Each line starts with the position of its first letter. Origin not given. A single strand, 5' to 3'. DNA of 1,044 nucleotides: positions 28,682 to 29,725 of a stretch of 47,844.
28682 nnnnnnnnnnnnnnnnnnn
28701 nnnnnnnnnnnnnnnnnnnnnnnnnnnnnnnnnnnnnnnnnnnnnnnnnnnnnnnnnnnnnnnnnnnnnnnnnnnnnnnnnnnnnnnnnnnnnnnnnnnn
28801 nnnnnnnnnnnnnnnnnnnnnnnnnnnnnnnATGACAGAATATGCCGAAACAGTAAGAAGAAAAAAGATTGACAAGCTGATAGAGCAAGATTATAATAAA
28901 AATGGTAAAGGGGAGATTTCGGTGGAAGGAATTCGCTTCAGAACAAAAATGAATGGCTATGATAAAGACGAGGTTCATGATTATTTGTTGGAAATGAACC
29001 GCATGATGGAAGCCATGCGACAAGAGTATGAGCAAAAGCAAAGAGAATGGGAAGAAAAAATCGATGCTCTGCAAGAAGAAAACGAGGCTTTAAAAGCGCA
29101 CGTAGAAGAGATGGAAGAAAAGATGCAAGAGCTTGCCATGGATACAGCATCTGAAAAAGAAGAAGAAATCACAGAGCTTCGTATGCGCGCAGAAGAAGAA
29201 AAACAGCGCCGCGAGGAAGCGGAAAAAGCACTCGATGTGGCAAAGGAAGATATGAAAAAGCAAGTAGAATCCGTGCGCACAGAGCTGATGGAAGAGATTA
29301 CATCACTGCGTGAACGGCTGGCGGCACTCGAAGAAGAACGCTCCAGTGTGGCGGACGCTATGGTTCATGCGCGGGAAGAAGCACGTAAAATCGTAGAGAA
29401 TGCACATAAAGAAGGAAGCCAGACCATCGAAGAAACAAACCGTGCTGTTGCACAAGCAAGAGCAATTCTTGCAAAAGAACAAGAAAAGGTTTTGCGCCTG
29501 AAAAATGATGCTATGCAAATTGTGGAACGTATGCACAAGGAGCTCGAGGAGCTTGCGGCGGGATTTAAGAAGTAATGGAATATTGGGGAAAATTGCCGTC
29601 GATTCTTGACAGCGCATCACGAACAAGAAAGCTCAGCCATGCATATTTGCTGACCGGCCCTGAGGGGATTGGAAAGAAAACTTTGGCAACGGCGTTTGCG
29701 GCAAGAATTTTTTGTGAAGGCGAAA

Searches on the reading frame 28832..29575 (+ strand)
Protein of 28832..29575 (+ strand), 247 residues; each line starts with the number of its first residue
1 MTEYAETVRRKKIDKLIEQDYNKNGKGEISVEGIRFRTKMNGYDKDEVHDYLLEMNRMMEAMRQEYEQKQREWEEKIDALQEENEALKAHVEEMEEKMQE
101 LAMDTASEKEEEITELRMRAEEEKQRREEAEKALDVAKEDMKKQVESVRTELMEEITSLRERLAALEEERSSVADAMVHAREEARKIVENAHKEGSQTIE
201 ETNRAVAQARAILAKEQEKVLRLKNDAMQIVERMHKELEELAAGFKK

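Call 23: search_protein_families(library=pfam, proteins=[window:28832-29575:+], max_evalue=0.001)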
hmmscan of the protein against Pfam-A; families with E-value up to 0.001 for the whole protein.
window:28832-29575:+ (247 aa): 1 family
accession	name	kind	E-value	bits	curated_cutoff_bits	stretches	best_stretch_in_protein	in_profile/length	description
PF05103.18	DivIVA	-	5.7e-08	33.2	28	0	34-143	9-121/131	DivIVA protein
